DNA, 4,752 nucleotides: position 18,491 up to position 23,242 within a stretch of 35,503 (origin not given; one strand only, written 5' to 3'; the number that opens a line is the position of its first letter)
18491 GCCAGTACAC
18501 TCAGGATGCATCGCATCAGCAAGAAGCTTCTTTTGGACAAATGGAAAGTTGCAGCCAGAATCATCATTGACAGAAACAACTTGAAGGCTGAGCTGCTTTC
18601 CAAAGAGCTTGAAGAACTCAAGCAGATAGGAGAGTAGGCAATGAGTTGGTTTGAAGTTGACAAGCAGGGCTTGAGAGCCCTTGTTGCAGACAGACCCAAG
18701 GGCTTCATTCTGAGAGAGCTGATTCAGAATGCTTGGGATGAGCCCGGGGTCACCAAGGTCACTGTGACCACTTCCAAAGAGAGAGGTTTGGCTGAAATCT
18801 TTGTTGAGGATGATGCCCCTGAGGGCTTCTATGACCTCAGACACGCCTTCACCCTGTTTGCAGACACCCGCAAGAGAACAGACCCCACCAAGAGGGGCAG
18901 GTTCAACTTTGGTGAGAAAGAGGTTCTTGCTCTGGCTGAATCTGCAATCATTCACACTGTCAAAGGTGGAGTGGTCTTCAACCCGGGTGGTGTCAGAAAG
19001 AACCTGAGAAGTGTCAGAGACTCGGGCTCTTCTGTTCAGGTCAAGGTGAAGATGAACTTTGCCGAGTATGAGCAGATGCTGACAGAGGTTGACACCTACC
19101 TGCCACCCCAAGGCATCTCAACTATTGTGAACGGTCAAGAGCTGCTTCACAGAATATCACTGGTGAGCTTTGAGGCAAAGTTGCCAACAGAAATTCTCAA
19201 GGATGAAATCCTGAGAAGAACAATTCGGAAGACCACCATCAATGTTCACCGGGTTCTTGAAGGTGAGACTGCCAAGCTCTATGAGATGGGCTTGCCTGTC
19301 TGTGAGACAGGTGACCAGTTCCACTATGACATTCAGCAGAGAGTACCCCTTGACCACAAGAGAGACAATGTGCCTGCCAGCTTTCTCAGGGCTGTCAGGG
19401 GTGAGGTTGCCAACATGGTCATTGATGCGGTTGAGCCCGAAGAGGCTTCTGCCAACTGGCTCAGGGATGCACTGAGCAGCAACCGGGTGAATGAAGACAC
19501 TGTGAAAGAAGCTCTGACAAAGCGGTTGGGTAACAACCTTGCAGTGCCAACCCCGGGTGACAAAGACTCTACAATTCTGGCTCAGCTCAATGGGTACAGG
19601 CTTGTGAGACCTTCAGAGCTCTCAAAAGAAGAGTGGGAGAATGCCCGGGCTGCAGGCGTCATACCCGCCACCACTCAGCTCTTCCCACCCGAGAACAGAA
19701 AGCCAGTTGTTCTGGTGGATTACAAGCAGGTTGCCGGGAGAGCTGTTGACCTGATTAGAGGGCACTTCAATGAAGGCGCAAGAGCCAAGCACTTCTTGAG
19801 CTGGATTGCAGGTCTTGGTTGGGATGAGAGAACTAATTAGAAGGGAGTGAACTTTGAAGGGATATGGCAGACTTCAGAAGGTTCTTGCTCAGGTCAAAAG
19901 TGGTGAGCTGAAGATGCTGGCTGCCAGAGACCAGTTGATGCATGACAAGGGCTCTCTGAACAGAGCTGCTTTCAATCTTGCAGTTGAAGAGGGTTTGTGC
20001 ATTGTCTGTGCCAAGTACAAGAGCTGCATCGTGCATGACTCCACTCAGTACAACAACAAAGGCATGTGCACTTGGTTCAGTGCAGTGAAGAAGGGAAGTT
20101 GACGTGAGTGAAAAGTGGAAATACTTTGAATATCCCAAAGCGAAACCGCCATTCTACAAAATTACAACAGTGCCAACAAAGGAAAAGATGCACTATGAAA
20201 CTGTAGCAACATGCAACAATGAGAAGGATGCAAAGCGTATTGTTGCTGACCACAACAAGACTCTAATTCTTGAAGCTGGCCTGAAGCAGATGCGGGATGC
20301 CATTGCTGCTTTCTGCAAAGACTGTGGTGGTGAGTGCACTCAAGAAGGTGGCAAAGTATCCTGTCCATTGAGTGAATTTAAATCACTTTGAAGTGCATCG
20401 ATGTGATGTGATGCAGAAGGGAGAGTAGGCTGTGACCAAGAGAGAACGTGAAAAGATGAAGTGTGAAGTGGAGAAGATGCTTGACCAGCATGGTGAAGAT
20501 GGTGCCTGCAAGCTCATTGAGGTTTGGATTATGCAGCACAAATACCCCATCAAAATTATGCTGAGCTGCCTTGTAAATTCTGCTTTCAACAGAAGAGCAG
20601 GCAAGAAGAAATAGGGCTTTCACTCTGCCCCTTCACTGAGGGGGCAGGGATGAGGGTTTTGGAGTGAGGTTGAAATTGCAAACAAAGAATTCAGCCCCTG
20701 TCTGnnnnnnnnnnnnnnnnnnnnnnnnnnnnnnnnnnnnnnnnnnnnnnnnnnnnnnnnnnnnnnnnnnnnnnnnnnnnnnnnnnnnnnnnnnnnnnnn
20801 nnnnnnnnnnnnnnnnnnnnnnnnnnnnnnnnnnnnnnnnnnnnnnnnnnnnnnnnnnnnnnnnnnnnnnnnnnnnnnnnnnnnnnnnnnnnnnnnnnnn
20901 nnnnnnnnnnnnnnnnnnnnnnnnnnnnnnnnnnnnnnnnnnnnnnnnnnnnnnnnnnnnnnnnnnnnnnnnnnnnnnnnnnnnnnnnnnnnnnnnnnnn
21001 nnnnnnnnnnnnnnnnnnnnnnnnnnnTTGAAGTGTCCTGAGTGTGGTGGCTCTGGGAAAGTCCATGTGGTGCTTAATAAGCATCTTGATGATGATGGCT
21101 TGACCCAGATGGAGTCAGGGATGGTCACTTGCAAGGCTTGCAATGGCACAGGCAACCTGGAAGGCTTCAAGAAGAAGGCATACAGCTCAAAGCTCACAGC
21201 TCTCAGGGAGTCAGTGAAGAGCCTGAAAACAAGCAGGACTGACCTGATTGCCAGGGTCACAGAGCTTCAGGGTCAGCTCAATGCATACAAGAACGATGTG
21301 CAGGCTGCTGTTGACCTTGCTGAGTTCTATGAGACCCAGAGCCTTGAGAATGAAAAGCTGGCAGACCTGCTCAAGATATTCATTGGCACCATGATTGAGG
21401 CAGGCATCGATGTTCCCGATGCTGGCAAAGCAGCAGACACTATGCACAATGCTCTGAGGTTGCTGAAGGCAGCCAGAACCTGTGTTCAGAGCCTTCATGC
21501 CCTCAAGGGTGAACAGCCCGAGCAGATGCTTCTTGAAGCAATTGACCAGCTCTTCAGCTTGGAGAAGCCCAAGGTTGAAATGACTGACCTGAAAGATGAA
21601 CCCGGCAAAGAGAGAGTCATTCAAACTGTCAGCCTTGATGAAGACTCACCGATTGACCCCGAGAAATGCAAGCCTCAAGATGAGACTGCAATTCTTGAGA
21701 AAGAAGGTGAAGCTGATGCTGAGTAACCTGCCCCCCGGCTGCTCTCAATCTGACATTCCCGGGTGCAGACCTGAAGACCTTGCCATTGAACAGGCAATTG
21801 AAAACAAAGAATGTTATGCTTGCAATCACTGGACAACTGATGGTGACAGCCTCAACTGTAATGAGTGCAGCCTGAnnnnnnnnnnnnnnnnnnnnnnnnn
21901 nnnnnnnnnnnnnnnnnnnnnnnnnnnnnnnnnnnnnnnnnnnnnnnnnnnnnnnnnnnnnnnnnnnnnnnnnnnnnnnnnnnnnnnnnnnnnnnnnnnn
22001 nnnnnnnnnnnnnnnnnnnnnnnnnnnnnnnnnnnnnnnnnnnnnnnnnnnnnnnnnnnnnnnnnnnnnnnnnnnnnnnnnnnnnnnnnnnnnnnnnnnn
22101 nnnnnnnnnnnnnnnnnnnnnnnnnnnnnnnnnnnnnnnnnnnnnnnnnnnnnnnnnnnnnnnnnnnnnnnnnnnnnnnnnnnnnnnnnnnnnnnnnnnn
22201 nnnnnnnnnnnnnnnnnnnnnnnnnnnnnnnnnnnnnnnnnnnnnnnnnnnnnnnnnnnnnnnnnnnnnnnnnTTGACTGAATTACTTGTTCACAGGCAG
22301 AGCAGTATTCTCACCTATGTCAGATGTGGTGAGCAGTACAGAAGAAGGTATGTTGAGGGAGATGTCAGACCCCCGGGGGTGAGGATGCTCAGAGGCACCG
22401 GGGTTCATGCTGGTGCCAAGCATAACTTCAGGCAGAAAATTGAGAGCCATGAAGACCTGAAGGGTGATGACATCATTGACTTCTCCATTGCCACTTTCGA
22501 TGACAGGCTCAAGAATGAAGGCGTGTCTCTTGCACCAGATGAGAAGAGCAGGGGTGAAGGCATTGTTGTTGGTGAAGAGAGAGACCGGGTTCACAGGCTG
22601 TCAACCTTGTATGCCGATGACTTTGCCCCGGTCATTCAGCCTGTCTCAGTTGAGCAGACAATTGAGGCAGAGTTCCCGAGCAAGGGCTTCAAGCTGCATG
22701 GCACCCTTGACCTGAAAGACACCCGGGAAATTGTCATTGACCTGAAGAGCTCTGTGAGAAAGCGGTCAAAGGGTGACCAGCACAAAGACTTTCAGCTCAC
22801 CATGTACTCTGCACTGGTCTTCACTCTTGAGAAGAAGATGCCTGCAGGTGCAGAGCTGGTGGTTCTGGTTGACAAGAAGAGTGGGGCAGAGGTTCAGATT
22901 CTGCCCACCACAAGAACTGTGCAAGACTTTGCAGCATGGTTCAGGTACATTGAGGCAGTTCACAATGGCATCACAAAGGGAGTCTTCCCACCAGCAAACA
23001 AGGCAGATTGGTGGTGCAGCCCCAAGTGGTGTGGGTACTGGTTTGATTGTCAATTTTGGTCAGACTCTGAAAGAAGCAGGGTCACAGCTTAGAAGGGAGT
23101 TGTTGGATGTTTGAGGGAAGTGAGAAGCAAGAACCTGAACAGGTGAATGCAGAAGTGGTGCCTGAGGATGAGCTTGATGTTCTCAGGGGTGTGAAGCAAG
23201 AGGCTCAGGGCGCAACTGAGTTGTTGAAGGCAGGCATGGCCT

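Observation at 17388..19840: Topo VI-A/Spo11-like 'Mini-A' gene linked to a GHKL ATPase through a small coiled-coil gene: possible split type IIB topoisomerase-like or DNA-cleaving machine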

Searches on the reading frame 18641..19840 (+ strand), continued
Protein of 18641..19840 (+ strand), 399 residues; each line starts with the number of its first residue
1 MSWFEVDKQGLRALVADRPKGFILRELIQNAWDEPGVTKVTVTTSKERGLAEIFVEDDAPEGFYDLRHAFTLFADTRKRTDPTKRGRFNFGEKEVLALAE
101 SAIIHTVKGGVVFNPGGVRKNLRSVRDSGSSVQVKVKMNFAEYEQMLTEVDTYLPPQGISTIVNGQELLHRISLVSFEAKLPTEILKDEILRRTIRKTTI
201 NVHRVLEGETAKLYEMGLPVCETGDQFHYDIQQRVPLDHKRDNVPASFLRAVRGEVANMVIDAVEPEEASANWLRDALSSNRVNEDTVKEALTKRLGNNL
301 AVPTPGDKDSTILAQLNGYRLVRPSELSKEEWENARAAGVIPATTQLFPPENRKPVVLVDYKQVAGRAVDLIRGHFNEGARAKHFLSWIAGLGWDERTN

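Call 43: search_protein_families(library=pfam, proteins=[P0004, L080:10315-11754:+, L106:6073-7389:+, L076:3698-4306:+, L069:6568-7467:+, L102:6381-7508:+], max_evalue=0.01)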
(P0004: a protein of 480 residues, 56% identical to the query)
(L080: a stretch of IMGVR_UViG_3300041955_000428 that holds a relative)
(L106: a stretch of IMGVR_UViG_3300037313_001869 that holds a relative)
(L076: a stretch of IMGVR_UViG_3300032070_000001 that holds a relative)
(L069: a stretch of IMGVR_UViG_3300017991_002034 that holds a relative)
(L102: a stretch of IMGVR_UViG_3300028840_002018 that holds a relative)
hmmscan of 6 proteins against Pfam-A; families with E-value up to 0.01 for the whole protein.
P0004 (480 aa): 0 families

L080:10315-11754:+ (479 aa): 0 families

L106:6073-7389:+ (438 aa): 1 family
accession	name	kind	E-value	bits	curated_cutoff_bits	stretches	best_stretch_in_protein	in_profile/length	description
PF02518.31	HATPase_c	-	6.3e-05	23.8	26.4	1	18-77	6-69/111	Histidine kinase-, DNA gyrase B-, and HSP90-like ATPase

L076:3698-4306:+ (202 aa): 0 families

L069:6568-7467:+ (299 aa): 4 families
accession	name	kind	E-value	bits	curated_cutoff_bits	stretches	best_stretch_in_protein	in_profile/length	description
PF24463.1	DUF7577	-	8.4e-05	22.5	28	1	260-282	2-24/27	Domain of unknown function (DUF7577)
PF13240.11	Zn_Ribbon_1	-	0.00018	21.7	25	1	263-282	2-21/23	zinc-ribbon domain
PF13248.11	Zn_ribbon_3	-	0.0028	17.5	27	1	262-283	4-25/26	zinc-ribbon domain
PF12773.13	DZR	-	0.0073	16.9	27.3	1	263-283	1-21/45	Double zinc ribbon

L102:6381-7508:+ (375 aa): 0 families

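Call 61: find_related_loci(query=A1, collection=genome_contigs, flank=8000)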
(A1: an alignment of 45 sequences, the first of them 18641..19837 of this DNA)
Query A1 (399 aa) in genome_contigs; peptide patterns used: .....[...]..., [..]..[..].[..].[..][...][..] (x = any residue, [..] = any of these).
138 stretches matched a pattern; 128 encode a relative of the query (tblastn E <= 1e-3); the best 80 are kept; 80 distinct loci.
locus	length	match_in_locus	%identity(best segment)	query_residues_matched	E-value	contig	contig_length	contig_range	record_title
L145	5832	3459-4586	48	2-373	1e-107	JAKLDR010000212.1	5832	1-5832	MAG: Planctomycetota bacterium isolate RA.bin114 RA.bin114_212, whole genome shotgun sequence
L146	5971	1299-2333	45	2-348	2e-95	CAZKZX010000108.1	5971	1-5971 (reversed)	MAG TPA_asm: uncultured Methanomicrobia archaeon isolate binchicken_co91_391 genome assembly, contig: NODE_19474_length_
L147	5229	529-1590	47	1-349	4e-95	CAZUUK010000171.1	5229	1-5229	MAG TPA_asm: uncultured Planctomycetota bacterium isolate SRP068000_co1_50 genome assembly, contig: NODE_37380_length_52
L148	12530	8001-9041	48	2-349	6e-95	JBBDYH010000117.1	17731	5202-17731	MAG: Pirellulales bacterium isolate LejiaD_61_23 Lejia_D_5099_length_17731_cov_14, whole genome shotgun sequence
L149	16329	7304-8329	45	2-348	6e-94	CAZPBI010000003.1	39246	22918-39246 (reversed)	MAG TPA_asm: Candidatus Woesearchaeota archaeon isolate SRP269290_co3_813 genome assembly, contig: NODE_849_length_39246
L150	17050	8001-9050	45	1-349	2e-93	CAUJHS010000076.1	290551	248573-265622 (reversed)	MAG: Planctomycetota bacterium isolate KLAP214 genome assembly, contig: KLAP214_516206, whole genome shotgun sequence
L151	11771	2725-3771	45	2-349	6e-89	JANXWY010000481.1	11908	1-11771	MAG: Verrucomicrobia bacterium isolate GL140_2_metabat_307_sub GL140_2_k141_242387, whole genome shotgun sequence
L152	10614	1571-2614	46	3-349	4e-89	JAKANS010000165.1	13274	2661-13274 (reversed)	MAG: bacterium isolate WY5.bin88 NODE_7901_length_13274_cov_2.375143, whole genome shotgun sequence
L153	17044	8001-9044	44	3-349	5e-86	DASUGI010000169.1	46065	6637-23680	MAG TPA_asm: Verrucomicrobiia bacterium isolate SMAG_U1401 k141_325050, whole genome shotgun sequence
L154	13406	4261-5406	40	2-374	1e-85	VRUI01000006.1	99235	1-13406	MAG: Planctomycetota bacterium isolate MohnsGC08_bin187 NODE_6_length_99235_cov_52.102937, whole genome shotgun sequence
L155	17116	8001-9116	43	1-366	1e-85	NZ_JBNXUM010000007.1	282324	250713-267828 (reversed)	Falsiroseomonas sp. HW251 7, whole genome shotgun sequence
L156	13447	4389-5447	42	2-357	2e-85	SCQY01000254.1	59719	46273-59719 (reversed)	MAG: bacterium isolate FW021_bin.42 FW021_bin.42-49711, whole genome shotgun sequence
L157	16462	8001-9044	44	3-349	1e-85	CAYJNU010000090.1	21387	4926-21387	MAG TPA_asm: uncultured Verrucomicrobiota bacterium isolate ERP124720_co1_187 genome assembly, contig: NODE_3203_length_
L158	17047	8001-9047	43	2-349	2e-84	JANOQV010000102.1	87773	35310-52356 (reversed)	MAG: Pedosphaera sp. isolate VAR_4_metabat_254_sub VAR_4_k141_1080215, whole genome shotgun sequence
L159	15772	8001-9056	45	1-349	2e-83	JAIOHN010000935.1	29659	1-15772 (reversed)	MAG: Anaerolineae bacterium isolate MAG_05 contig_311384, whole genome shotgun sequence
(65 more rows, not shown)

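Call 66: fold_search(model_id=the predicted structure, library=viral)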
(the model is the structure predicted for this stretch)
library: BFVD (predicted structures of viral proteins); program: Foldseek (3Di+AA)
matches with E <= 10: 689; with E <= 0.001: 52
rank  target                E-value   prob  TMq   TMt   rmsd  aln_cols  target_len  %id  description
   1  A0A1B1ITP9            4.7e-32  1.00  0.78  0.78   3.2       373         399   27  (no name in the UniProt tables at hand)
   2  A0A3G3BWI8            2.1e-10  1.00  0.54  0.50   7.0       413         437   16  (no name in the UniProt tables at hand)
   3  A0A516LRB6            1.8e-09  1.00  0.45  0.27  12.8       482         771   14  (no name in the UniProt tables at hand)
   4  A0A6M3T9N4            4.4e-09  1.00  0.35  0.24  14.4       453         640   13  RIIA-like protein [Streptomyces phage Bmoc]
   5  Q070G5                2.1e-08  1.00  0.39  0.40   8.2       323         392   12  GyrB-like ATPase domain protein [Nile crocodilepox virus (isolate Crocodylus niloticus/Zimbabwe/Ume/2001)]
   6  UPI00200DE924         5.5e-08  1.00  0.42  0.28  14.8       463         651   13  (no name look-up for this kind of identifier)
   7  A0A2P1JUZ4            9.2e-08  1.00  0.36  0.19  17.4       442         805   14  RIIA lysis inhibitor [Xanthomonas phage RiverRider]
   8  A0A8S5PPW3            1.8e-07  1.00  0.35  0.30   8.0       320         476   12  DNA topoisomerase (ATP-hydrolyzing) [Myoviridae sp. ctwwN25]
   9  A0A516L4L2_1          3.9e-07  1.00  0.39  0.13   7.0       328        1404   13  (no name in the UniProt tables at hand)
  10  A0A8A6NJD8            4.6e-07  1.00  0.38  0.22  15.0       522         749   11  RIIA protector from prophage-induced early lysis [Enterobacter phage PF-CE2]
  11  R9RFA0                5.8e-07  1.00  0.36  0.23  16.7       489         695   12  (no name in the UniProt tables at hand)
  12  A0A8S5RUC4            6.8e-07  1.00  0.30  0.22   9.7       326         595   14  (no name in the UniProt tables at hand)
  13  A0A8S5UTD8            9.1e-07  1.00  0.39  0.23  14.4       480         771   12  DNA topoisomerase (ATP-hydrolyzing) [Myoviridae sp. ctYA416]
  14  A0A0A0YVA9            9.6e-07  1.00  0.36  0.24  16.4       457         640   13  DNA topoisomerase 2 [Erwinia phage phiEa2809]
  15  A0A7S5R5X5            9.6e-07  1.00  0.34  0.23  13.1       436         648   13  (no name in the UniProt tables at hand)
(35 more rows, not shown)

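Call 92: search_protein_representatives(protein=window:18641-19840:+)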
Query: 399 residues. Proteins with E-value up to 0.001 (for the whole library): 1491; up to 1e-10: 1197; up to 1e-30: 702. The best 150 are listed.
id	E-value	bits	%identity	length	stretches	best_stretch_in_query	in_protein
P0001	1.5e-265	896.4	100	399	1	1-399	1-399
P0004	7.2e-120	416.9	56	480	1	2-352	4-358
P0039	5.6e-94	331.6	49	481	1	2-347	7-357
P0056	1.9e-89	316.7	46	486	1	1-351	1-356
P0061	1.9e-88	313.4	48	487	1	2-350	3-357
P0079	4.1e-86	305.8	46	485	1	1-349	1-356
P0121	8.0e-86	304.8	45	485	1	2-350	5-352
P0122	4.7e-85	302.3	47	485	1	2-350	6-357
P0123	3.1e-83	296.3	46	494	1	2-346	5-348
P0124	3.4e-83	296.2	43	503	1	2-353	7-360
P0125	3.6e-83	296.1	43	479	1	1-349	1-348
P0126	7.0e-83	295.1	45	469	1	1-350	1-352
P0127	1.0e-82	294.6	46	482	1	2-349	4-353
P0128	2.9e-80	286.5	44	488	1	2-350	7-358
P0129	3.6e-80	286.2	45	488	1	2-364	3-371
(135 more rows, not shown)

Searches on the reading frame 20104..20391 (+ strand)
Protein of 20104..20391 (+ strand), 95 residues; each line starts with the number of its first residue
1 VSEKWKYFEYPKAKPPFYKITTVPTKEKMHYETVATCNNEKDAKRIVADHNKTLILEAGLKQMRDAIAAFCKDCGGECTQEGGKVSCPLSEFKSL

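Call 3: search_protein_families(library=pfam, proteins=[window:20104-20391:+], max_evalue=1)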
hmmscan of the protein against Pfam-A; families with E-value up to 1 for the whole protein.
window:20104-20391:+ (95 aa): 1 family
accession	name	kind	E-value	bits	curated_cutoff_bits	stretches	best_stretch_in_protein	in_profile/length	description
PF03033.26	Glyco_transf_28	-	0.23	12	26.2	1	7-68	40-105/139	Glycosyltransferase family 28 N-terminal domain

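Call 4: search_protein_families(library=phrogs, proteins=[window:20104-20391:+], max_evalue=0.01)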
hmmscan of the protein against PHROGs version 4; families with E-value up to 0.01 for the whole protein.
window:20104-20391:+ (95 aa): 0 families

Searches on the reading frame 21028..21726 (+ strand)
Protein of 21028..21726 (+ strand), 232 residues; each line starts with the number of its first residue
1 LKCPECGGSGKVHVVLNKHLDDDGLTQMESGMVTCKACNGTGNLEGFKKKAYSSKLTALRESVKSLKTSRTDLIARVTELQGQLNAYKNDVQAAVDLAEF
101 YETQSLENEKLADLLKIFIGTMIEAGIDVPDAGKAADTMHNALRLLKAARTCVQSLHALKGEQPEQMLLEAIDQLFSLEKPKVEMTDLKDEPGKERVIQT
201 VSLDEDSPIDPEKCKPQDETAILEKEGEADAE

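Call 3: search_protein_families(library=pfam, proteins=[window:21028-21726:+], max_evalue=1)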
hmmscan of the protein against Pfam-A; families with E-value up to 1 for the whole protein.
window:21028-21726:+ (232 aa): 17 families
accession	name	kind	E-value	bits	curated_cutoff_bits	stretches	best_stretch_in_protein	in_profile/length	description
PF17302.8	DUF5351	-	0.0017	19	27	1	3-16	1-14/29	Family of unknown function (DUF5351)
PF16471.10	JIP_LZII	-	0.0023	18.6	30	1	58-107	16-65/71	JNK-interacting protein leucine zipper II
PF15777.11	Anti-TRAP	-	0.0027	18.1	32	0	33-47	11-25/59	Tryptophan RNA-binding attenuator protein inhibitory protein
PF23733.2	GRXCR1-2_C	-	0.0028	18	26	1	3-42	12-39/47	GRXCR1/2, C-terminal domain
PF00684.25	DnaJ_CXXCXGXG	-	0.0063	17.2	32.7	1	2-43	17-52/65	DnaJ central domain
PF09304.16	Cortex-I_coil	-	0.014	16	60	1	49-91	11-53/107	Cortexillin coiled-coil region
PF20833.2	RNase_E_G_Thio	-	0.018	15.6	26.8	0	34-69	1-32/86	RNase E/G, Thioredoxin-like domain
PF25472.1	DUF7902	-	0.031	14.9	26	1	51-92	35-80/85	Domain of unknown function (DUF7902)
PF14712.11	Snapin_Pallidin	-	0.034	15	29.6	1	52-97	11-57/89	Snapin/Pallidin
PF21002.2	TMEM106_N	-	0.054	14.5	24.5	0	30-44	52-66/91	Transmembrane protein 106 N-terminal region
PF05852.16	DUF848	-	0.066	13.8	25.3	1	50-107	63-120/145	Gammaherpesvirus protein of unknown function (DUF848)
PF14354.12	Lar_restr_allev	-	0.076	13.7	28.6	1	2-44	5-37/58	Restriction alleviation protein Lar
PF23129.1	DotZ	-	0.08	12.9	27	1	49-92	233-276/293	DotZ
PF03690.18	MYG1_exonuc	-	0.12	12.3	22.1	1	62-166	135-236/318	Uncharacterised protein family (UPF0160)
PF05791.16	Bacillus_HBL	-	0.15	12.3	29.1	1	48-99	99-150/177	Bacillus haemolytic enterotoxin (HBL)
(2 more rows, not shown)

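Call 4: search_protein_families(library=phrogs, proteins=[window:21028-21726:+], max_evalue=0.01)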
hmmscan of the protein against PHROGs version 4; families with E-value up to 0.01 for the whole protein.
window:21028-21726:+ (232 aa): 6 families
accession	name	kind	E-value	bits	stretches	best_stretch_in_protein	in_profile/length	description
phrog_16968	-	unknown function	0.00015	22.8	1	2-49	33-80/165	-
phrog_6730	-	unknown function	0.0011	19.9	1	2-44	44-90/106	-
phrog_36217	-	unknown function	0.0036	18.7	1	52-89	43-80/115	-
phrog_127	-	transcription regulation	0.0041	17.8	1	2-44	116-160/253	anti-termination protein Q-like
phrog_47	-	DNA, RNA and nucleotide metabolism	0.0048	16.4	1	2-55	54-99/947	DNA primase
phrog_8027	-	unknown function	0.009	17.2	0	1-58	6-55/153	-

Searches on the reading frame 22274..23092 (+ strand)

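Call 3: search_protein_families(library=pfam, proteins=[window:22274-23092:+], max_evalue=1)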
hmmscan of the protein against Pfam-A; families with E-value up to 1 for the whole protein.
window:22274-23092:+ (272 aa): 1 family
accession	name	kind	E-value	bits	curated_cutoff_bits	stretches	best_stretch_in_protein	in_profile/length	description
PF12705.13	PDDEXK_1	-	8.9e-19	68.8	22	1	10-260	5-247/247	PD-(D/E)XK nuclease superfamily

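Call 4: search_protein_families(library=phrogs, proteins=[window:22274-23092:+], max_evalue=0.01)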
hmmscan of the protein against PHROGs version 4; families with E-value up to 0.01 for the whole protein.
window:22274-23092:+ (272 aa): 2 families
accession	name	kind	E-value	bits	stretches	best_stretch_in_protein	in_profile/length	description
phrog_69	-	DNA, RNA and nucleotide metabolism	8.2e-15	55.8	1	10-264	93-328/501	exonuclease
phrog_1218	-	DNA, RNA and nucleotide metabolism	1.8e-09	38.3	1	1-185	4-188/364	exonuclease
